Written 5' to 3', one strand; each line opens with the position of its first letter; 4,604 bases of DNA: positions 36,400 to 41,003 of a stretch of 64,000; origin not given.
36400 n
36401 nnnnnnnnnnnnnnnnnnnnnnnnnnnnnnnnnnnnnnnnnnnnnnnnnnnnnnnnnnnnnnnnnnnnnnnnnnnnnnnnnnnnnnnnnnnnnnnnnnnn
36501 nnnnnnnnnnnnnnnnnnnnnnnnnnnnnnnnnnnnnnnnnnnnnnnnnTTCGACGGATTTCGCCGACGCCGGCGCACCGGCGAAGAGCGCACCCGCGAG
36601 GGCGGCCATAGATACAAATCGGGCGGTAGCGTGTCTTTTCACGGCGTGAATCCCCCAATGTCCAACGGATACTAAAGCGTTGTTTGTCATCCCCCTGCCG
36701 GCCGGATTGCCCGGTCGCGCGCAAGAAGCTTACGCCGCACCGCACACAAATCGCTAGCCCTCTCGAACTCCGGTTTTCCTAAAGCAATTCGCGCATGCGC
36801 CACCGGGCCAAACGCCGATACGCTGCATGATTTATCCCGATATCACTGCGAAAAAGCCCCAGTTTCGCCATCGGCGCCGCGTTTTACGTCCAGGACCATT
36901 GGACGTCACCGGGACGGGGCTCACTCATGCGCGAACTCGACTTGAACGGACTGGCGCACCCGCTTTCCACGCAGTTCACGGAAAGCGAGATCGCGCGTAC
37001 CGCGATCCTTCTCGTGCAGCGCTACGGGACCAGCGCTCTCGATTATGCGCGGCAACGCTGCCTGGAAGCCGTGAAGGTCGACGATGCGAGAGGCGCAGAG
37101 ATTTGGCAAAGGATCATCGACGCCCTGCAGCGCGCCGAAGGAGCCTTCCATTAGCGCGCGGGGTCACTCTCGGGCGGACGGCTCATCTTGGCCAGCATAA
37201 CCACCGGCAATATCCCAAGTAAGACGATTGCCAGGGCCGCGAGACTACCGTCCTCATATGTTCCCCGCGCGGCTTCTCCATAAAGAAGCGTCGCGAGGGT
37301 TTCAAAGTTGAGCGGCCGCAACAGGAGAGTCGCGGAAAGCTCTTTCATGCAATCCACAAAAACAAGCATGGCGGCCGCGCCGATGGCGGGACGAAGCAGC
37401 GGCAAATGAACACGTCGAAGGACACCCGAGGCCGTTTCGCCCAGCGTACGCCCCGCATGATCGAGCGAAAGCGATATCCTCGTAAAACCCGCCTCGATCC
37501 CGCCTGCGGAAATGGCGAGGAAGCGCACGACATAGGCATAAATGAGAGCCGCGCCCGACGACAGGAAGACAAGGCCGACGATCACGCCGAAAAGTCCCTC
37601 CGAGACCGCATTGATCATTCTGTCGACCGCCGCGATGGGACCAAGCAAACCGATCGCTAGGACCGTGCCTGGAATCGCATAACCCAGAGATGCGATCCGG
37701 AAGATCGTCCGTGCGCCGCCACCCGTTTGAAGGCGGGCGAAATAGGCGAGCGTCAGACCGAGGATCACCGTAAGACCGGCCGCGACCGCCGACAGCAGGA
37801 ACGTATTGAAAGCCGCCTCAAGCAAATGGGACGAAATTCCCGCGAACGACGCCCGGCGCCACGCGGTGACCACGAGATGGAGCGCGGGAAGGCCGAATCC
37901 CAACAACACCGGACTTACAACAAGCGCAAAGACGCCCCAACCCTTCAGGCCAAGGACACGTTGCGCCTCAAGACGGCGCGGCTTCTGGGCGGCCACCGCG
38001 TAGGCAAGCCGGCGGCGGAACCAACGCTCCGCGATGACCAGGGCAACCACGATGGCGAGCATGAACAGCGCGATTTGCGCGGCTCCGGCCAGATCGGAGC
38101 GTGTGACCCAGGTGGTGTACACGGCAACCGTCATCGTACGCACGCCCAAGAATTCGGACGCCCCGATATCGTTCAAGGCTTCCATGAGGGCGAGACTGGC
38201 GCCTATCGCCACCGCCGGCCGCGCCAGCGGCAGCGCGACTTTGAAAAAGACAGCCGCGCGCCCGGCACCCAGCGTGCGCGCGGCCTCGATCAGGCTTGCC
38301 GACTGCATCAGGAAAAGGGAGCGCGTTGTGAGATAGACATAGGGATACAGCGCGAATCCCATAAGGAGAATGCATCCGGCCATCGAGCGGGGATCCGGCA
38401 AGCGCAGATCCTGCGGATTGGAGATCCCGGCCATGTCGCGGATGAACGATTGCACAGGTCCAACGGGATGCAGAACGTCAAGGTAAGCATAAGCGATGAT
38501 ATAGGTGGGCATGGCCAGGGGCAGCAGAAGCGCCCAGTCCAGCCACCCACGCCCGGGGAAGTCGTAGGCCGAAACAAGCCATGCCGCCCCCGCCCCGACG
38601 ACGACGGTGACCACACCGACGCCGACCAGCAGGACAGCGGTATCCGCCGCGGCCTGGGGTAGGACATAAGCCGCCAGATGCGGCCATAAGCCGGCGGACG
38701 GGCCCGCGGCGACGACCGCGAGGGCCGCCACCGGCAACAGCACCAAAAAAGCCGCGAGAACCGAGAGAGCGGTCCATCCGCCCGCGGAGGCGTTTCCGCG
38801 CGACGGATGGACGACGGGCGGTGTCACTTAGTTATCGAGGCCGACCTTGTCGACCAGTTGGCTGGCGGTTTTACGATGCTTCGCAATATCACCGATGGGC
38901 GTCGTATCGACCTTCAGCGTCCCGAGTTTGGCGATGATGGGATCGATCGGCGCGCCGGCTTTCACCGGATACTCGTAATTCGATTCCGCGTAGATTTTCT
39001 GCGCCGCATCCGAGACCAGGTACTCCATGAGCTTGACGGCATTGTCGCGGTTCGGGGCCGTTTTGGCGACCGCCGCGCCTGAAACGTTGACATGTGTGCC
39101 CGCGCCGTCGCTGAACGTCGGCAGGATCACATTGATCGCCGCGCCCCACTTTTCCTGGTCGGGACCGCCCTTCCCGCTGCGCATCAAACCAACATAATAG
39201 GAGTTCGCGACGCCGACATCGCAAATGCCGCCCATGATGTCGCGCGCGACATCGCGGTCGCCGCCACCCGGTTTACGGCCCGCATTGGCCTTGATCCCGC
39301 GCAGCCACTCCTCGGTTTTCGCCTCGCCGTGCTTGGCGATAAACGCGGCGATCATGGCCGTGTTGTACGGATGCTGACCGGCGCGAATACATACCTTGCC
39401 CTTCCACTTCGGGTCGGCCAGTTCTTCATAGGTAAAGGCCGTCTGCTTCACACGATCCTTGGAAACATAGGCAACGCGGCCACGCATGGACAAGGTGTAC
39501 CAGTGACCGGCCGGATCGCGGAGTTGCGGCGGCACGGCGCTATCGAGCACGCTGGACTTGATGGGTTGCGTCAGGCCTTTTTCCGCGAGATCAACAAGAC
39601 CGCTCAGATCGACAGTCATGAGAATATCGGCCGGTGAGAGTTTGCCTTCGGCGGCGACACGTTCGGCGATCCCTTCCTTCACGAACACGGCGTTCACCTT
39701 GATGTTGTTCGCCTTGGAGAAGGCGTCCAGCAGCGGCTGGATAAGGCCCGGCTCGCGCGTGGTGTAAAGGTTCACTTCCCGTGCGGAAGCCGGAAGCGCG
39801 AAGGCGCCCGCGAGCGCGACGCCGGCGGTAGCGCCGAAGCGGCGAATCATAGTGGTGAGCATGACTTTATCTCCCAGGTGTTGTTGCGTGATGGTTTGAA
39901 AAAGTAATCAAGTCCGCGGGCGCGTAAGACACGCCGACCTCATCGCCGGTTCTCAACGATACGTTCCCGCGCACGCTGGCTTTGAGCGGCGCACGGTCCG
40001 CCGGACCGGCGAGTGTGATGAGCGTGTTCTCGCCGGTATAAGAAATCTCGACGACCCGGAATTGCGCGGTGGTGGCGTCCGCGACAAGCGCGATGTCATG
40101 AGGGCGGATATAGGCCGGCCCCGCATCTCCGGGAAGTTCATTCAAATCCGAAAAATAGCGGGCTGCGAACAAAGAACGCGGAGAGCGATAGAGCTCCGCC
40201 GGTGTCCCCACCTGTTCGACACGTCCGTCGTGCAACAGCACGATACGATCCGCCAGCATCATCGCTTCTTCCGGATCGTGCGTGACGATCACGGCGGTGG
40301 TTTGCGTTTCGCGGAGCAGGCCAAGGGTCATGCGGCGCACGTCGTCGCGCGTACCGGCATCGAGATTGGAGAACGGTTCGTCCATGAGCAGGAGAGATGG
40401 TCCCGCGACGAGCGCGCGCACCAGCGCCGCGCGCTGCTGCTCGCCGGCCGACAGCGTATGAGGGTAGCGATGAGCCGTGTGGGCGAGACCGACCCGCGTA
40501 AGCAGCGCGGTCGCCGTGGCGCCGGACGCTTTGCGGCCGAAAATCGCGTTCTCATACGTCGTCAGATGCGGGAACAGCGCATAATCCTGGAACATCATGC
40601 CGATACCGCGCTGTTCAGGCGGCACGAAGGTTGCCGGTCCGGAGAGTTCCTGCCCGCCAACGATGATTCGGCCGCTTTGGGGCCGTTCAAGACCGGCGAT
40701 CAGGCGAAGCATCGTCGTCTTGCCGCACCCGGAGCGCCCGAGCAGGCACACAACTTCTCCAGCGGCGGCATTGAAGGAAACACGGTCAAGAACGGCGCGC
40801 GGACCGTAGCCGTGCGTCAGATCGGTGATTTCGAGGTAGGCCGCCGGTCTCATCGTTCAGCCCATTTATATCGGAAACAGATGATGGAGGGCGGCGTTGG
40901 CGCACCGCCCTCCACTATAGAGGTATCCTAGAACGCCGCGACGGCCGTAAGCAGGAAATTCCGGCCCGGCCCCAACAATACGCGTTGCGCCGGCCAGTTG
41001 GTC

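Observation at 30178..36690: Four tandem, co-directional, signal-peptide-bearing amidase-signature paralogs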

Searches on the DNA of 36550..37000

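Call 47: search_rna_families(source=window, start=36550, end=37000, threshold=evalue, max_evalue=1)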
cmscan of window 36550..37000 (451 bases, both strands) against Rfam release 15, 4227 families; matches with E-value up to 1: 2.
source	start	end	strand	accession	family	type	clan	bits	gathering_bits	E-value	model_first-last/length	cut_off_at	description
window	36586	36633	+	RF01707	JUMPstart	Cis-reg;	-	20.8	35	0.039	1-38/38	no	JUMPstart RNA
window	36861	36937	+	RF00030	RNase_MRP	Gene; ribozyme;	CL00002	17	50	0.0059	1-266/266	no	RNase MRP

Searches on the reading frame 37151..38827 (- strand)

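Call 11: search_protein_families(library=pfam, proteins=[window:37151-38827:-])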
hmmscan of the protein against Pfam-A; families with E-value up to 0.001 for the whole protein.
window:37151-38827:- (558 aa): 1 family
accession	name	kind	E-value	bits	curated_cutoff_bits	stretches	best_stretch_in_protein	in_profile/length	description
PF00528.27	BPD_transp_1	-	3.2e-17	63.3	26.4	2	76-275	3-183/184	Binding-protein-dependent transport system inner membrane component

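Call 33: search_protein_families(library=ncbifam, proteins=[window:37151-38827:-], max_evalue=0.00001)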
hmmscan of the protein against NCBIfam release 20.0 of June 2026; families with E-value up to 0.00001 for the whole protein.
window:37151-38827:- (558 aa): 20 families
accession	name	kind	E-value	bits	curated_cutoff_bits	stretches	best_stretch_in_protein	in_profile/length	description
NF011624.0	PRK15050.1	equivalog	3.6e-28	98.5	247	2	27-275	37-290/297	2-aminoethylphosphonate ABC transporter permease subunit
NF040839.1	tungstate_WtpB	equivalog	1.7e-23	83.5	340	2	24-273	12-250/251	tungstate ABC transporter permease WtpB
TIGR01581.1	Mo_ABC_porter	hypoth_equivalog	6.4e-22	78.2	210.3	2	72-263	35-224/225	ABC transporter permease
TIGR02141.1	modB_ABC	equivalog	1.7e-21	76.8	182.6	2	72-272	12-207/208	molybdate ABC transporter permease subunit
TIGR03262.1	PhnU2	equivalog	3.7e-20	72.1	593.25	1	27-536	16-518/546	putative 2-aminoethylphosphonate ABC transporter permease subunit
TIGR03226.1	PhnU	equivalog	1.5e-19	70.6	283.45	1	20-273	47-306/311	2-aminoethylphosphonate ABC transporter permease subunit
NF006939.0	PRK09421.1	equivalog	8.3e-19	67.9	262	1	72-274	24-224/230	molybdate ABC transporter permease subunit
TIGR00969.1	3a0106s02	subfamily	9.3e-19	67.9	240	1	22-266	24-265/272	sulfate ABC transporter permease subunit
TIGR02139.1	permease_CysT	equivalog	1.6e-18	67.3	246.1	1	24-265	15-253/265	sulfate ABC transporter permease subunit CysT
TIGR03255.1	PhnV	equivalog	2.8e-14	53.4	358.7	1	343-547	76-261/270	2-aminoethylphosphonate ABC transport system, membrane component PhnV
NF008208.0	PRK10971.1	equivalog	4.5e-14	52.6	415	1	25-274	24-270/277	sulfate/thiosulfate ABC transporter permease CysT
NF007047.0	PRK09500.1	equivalog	3.2e-13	49.9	326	1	158-271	138-252/257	spermidine/putrescine ABC transporter permease PotC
NF007963.0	PRK10683.1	equivalog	4.6e-10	39.4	489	1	72-273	111-308/317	putrescine ABC transporter permease PotH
NF008196.0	PRK10952.1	equivalog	1.8e-08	33.6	439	1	150-261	210-321/356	glycine betaine/L-proline ABC transporter permease ProW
NF043073.1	MMSYN1_0195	equivalog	2e-08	32.9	1250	0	162-236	140-214/1021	spermidine/putrescine ABC transporter permease/substrate-binding protein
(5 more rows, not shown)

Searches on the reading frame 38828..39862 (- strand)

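Call 11: search_protein_families(library=pfam, proteins=[window:38828-39862:-])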
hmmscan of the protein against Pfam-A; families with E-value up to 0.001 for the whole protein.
window:38828-39862:- (344 aa): 4 families
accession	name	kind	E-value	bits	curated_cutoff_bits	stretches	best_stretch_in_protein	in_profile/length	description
PF13343.11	SBP_bac_6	-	8.8e-21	74.9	24.6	1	78-302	4-220/245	Bacterial extracellular solute-binding protein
PF01547.30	SBP_bac_1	-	2e-16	61.3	26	1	39-289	9-307/307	Bacterial extracellular solute-binding protein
PF13416.11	SBP_bac_8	-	2.3e-13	51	27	1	45-310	3-271/279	Bacterial extracellular solute-binding protein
PF13531.11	SBP_bac_11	-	7.7e-12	45.9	25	1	41-293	13-223/227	Bacterial extracellular solute-binding protein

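Call 33: search_protein_families(library=ncbifam, proteins=[window:38828-39862:-], max_evalue=0.00001)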
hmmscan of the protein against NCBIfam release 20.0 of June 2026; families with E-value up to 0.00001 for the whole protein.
window:38828-39862:- (344 aa): 5 families
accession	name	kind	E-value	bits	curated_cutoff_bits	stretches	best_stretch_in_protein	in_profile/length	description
NF011620.1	PRK15046.1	equivalog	5.4e-18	64.8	310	1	12-302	9-292/334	2-aminoethylphosphonate ABC transporter substrate-binding protein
TIGR03261.1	phnS2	equivalog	2.6e-17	62.9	392.75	1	22-295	16-283/334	putative 2-aminoethylphosphonate ABC transporter substrate-binding protein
TIGR03227.1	PhnS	equivalog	2.5e-14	53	395.3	1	5-303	11-303/360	2-aminoethylphosphonate ABC transporter substrate-binding protein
TIGR01254.1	sfuA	subfamily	3.4e-07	29.8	93.4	1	47-309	26-277/306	thiamine ABC transporter substrate-binding protein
TIGR01276.1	thiB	equivalog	6.2e-06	25.6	317.15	0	249-315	232-294/324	thiamine ABC transporter substrate binding subunit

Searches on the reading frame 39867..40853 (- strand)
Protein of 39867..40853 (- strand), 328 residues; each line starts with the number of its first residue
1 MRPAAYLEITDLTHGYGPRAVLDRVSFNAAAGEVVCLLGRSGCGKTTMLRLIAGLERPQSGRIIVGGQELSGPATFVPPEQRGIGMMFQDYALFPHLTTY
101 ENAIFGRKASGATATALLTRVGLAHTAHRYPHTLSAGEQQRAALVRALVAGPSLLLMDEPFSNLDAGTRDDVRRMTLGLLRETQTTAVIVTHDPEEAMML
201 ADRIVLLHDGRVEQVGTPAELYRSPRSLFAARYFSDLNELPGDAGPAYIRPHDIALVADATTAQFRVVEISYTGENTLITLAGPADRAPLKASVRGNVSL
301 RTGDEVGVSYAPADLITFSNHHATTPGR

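Call 11: search_protein_families(library=pfam, proteins=[window:39867-40853:-])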
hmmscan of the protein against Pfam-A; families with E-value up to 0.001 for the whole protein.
window:39867-40853:- (328 aa): 3 families
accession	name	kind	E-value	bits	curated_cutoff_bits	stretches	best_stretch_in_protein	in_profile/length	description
PF00005.33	ABC_tran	-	4.2e-35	121.8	25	1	22-161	1-136/137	ABC transporter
PF08402.16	TOBE_2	-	2.1e-07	31.4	21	1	249-318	3-76/76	TOBE domain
PF13304.12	AAA_21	-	5.6e-06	27.1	27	0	129-195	233-301/304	AAA domain, putative AbiEii toxin, Type IV TA system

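Call 33: search_protein_families(library=ncbifam, proteins=[window:39867-40853:-], max_evalue=0.00001)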
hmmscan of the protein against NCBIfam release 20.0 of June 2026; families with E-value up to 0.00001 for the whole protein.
window:39867-40853:- (328 aa): 184 families (the best 25 are shown)
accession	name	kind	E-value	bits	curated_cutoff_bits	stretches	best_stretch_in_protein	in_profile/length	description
TIGR03265.1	PhnT2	equivalog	5.1e-78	262.8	457.7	1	5-245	3-246/353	putative 2-aminoethylphosphonate ABC transporter ATP-binding protein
NF006987.0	PRK09452.1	equivalog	4.6e-67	226.3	482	1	7-243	18-257/378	spermidine/putrescine ABC transporter ATP-binding protein PotA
TIGR03258.1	PhnT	equivalog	4.8e-67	226.5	499.15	1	8-244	10-250/359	2-aminoethylphosphonate ABC transport system ATP-binding subunit PhnT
NF040933.2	ABC_arch_GlcV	equivalog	1.5e-66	224.7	450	1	21-243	21-251/357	glucose ABC transporter ATP-binding protein GlcV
TIGR00968.1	3a0106s01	subfamily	4.9e-65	219.4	342.75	1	8-239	2-236/237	sulfate ABC transporter ATP-binding protein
TIGR01187.1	potA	subfamily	2.1e-64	217.6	355.6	1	37-238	1-205/325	polyamine ABC transporter ATP-binding protein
NF008653.0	PRK11650.1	subfamily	2.4e-64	217.6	432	1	5-233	2-234/357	sn-glycerol-3-phosphate ABC transporter ATP-binding protein UgpC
NF008105.0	PRK10851.1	equivalog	7.4e-62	209.1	502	1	7-244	3-247/362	sulfate/thiosulfate ABC transporter ATP-binding protein CysA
NF040840.2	tungstate_WtpC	equivalog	1.1e-59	202.4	440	1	22-244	16-241/347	tungstate ABC transporter ATP-binding protein WtpC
NF008621.0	PRK11607.1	equivalog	1.7e-59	201.5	613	1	6-240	19-256/377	putrescine ABC transporter ATP-binding subunit PotG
NF043075.1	MMSYN1_0197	equivalog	4.9e-59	200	550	1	7-238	3-237/341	spermidine/putrescine ABC transporter ATP-binding protein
NF008513.0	PRK11432.1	equivalog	7.1e-59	199.5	496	1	5-261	5-264/351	ferric ABC transporter ATP-binding protein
NF008233.0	PRK11000.1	equivalog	4e-58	197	568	1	7-234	4-234/369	maltose/maltodextrin ABC transporter ATP-binding protein MalK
TIGR01186.1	proV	subfamily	2.9e-56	191.1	326.6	1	21-236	8-232/363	betaine/proline/choline family ABC transporter ATP-binding protein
TIGR02142.1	modC_ABC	equivalog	1.7e-53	182.1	285.05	1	25-225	16-223/353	molybdenum ABC transporter ATP-binding protein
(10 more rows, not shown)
